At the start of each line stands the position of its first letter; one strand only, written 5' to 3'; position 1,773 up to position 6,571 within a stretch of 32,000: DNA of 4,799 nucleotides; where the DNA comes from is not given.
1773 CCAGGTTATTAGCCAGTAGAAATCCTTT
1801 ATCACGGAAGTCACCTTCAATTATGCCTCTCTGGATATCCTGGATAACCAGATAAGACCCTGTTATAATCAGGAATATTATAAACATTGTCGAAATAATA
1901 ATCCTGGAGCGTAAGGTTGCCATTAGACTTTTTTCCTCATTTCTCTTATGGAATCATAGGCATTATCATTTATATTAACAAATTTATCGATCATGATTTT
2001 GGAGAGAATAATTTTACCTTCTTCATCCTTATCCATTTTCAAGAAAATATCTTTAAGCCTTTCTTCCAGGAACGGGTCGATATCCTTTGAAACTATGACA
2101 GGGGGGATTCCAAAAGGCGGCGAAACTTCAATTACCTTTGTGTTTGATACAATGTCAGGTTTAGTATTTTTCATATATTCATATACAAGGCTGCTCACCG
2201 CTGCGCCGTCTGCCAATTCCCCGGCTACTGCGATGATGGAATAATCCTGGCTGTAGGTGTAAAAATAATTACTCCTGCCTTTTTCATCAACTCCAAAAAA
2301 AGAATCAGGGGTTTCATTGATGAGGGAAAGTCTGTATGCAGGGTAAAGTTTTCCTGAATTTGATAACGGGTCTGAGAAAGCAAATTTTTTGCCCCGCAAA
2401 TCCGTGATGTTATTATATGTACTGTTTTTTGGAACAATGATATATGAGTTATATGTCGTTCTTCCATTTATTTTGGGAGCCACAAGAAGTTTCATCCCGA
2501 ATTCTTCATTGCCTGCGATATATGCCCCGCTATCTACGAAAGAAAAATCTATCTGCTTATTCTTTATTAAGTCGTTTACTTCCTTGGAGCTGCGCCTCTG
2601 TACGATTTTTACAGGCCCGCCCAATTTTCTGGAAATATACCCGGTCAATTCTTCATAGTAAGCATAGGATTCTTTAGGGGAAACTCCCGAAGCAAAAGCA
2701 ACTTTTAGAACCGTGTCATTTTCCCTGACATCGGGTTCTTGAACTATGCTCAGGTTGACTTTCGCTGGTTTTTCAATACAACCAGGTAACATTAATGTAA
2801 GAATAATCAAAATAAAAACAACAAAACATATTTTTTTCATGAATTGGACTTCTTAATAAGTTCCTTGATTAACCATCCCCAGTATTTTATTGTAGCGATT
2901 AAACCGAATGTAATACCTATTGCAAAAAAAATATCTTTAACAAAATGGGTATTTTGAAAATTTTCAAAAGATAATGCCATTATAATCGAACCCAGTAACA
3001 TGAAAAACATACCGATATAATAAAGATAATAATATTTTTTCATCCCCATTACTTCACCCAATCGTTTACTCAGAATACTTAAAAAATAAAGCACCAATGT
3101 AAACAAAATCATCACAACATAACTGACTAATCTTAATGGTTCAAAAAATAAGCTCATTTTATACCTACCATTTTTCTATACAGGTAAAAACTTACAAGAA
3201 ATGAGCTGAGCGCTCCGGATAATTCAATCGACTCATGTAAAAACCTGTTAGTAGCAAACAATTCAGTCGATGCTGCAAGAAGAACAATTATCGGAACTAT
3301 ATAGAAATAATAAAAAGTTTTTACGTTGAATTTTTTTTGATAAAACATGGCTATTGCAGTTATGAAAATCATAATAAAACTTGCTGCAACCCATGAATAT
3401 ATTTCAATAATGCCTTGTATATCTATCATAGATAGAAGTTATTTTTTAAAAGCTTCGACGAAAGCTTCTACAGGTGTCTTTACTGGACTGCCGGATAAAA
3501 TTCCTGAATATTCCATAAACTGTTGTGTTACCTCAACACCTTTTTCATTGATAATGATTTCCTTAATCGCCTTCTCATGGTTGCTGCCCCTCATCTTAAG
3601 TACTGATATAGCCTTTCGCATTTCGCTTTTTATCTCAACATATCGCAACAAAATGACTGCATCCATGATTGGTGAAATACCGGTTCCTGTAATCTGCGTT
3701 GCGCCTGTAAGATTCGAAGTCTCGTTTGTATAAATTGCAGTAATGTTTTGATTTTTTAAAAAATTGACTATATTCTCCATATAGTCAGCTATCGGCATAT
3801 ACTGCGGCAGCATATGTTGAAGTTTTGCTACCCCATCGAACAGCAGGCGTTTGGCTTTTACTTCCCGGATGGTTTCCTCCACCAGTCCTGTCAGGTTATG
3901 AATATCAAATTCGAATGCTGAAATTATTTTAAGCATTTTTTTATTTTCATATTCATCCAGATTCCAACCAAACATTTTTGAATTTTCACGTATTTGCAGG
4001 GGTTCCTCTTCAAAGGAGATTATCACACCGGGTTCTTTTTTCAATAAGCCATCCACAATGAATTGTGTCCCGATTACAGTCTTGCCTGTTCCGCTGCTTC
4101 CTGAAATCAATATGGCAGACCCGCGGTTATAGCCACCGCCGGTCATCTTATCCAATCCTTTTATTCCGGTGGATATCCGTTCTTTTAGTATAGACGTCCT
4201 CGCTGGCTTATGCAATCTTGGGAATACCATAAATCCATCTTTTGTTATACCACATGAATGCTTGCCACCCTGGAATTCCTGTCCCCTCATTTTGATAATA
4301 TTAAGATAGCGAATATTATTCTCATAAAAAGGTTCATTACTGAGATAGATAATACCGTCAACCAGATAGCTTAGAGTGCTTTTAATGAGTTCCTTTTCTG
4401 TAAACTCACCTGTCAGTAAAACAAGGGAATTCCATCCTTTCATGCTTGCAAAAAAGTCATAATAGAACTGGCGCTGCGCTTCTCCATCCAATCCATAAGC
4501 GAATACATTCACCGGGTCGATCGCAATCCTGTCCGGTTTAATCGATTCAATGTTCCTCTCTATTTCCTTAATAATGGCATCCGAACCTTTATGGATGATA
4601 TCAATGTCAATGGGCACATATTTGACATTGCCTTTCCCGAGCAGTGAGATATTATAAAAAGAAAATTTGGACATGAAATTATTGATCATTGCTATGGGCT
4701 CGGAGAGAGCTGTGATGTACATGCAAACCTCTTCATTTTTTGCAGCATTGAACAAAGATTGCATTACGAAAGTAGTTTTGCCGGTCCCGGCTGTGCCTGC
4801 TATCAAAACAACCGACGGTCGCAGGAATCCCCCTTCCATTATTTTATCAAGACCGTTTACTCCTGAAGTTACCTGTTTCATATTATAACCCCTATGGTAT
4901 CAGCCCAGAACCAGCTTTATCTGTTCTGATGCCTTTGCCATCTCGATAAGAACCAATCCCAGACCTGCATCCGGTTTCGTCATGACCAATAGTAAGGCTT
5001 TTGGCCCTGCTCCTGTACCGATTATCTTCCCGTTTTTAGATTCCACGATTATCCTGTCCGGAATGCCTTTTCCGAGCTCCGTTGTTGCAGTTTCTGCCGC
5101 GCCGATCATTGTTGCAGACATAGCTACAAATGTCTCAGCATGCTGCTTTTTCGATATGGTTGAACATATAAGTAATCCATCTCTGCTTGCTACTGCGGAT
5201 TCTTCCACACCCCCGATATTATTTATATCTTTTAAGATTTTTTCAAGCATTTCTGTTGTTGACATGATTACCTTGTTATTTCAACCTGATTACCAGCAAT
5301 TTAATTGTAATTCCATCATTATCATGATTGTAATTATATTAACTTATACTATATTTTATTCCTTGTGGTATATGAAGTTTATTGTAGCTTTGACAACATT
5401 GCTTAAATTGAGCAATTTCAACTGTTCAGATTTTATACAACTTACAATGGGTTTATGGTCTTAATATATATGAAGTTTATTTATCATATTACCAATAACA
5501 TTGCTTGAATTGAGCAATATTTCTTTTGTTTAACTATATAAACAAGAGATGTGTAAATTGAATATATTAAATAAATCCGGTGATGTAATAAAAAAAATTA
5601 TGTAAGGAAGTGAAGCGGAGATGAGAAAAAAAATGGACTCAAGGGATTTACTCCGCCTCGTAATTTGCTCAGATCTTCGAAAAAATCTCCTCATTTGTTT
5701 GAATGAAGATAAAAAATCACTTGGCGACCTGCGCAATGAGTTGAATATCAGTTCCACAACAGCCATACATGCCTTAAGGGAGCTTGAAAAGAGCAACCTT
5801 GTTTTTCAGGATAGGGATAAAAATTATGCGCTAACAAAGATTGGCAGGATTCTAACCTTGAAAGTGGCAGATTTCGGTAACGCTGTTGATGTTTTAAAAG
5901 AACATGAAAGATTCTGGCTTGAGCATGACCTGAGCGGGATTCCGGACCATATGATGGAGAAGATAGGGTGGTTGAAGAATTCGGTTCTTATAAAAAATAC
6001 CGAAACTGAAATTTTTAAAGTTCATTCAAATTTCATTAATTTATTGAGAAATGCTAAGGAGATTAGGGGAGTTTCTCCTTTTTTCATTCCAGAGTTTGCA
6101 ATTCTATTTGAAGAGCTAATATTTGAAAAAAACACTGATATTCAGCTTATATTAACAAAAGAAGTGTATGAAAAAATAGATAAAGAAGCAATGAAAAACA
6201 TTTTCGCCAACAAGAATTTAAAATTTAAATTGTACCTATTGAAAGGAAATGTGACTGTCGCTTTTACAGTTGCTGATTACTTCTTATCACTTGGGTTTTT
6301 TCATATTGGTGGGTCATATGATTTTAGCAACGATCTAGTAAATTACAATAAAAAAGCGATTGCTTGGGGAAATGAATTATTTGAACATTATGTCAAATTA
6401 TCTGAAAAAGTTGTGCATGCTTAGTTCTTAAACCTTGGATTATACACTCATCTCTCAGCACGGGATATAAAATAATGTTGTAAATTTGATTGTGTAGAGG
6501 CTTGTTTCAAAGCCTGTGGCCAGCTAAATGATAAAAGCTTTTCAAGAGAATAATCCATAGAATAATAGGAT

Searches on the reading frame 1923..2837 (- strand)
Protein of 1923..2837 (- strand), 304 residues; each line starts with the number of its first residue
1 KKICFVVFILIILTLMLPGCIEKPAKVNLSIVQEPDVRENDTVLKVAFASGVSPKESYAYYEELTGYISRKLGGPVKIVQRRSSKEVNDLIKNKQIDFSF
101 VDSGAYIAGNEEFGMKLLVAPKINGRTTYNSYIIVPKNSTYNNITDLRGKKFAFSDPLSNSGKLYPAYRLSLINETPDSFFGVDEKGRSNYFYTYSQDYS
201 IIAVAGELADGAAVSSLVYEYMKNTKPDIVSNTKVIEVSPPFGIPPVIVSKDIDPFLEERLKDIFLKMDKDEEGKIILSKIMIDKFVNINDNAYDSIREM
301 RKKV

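Call 77: search_protein_families(library=pfam, proteins=[window:1923-2837:-], max_evalue=0.00001)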
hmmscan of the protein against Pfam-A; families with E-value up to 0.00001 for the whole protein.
window:1923-2837:- (304 aa): 1 family
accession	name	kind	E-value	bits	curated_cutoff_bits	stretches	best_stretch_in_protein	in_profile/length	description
PF12974.12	Phosphonate-bd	-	1.3e-52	179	27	1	47-294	2-242/242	ABC transporter, phosphonate, periplasmic substrate-binding protein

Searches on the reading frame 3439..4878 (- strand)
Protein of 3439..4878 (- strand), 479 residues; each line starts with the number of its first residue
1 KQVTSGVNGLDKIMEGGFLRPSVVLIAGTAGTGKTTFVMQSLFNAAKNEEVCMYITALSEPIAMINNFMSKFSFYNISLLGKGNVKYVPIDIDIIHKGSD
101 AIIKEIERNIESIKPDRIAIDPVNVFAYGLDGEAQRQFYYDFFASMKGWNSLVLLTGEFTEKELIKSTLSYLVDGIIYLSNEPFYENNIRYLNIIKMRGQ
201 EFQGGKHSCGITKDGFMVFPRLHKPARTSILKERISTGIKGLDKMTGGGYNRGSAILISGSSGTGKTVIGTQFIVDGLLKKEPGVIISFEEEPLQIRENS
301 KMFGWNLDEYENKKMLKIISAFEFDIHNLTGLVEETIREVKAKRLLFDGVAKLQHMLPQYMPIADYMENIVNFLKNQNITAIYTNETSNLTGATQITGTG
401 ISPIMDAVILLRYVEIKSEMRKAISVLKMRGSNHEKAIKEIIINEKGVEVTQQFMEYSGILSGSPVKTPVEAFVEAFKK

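Call 77: search_protein_families(library=pfam, proteins=[window:3439-4878:-], max_evalue=0.00001)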
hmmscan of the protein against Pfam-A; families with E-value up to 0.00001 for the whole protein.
window:3439-4878:- (479 aa): 9 families
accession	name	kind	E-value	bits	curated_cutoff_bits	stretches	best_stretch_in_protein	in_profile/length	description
PF06745.19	ATPase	-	1.5e-89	299.8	26.6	2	235-452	1-228/231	KaiC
PF03796.21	DnaB_C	-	1.7e-10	41.2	27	0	3-56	2-54/255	DnaB-like helicase C terminal domain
PF25199.1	nSTAND_NTPase5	-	7.5e-09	36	34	0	20-52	40-73/145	Novel STAND NTPase 5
PF13481.12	AAA_25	-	1.2e-07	32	27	0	11-47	23-59/195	AAA domain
PF20720.3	nSTAND3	-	1.7e-07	31.5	27.2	0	22-68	18-64/155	Novel STAND NTPase 3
PF13173.12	AAA_14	-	5.8e-07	30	27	0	254-307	3-55/129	AAA domain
PF13191.12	AAA_16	-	8.6e-07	30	32.6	0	20-49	23-51/167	AAA ATPase domain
PF09848.15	SLFN-g3_helicase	-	2.5e-06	27.5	24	0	22-49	2-31/354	Schlafen group 3, DNA/RNA helicase domain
PF00154.27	RecA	-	8.4e-06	25.9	27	0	3-57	33-88/262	recA bacterial DNA recombination protein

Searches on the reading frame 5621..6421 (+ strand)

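Call 77: search_protein_families(library=pfam, proteins=[window:5621-6421:+], max_evalue=0.00001)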
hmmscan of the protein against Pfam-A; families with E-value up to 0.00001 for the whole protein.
window:5621-6421:+ (267 aa): 2 families
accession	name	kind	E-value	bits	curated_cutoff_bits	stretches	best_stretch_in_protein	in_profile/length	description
PF08350.17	FilR1_middle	-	2.4e-28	99.2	27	1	131-258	1-126/128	Methanogenesis regulatory protein FilR1, middle domain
PF25213.1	HVO_A0261_N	-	1.1e-08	35.3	35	1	12-90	5-82/86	HVO_A0261 N-terminal domain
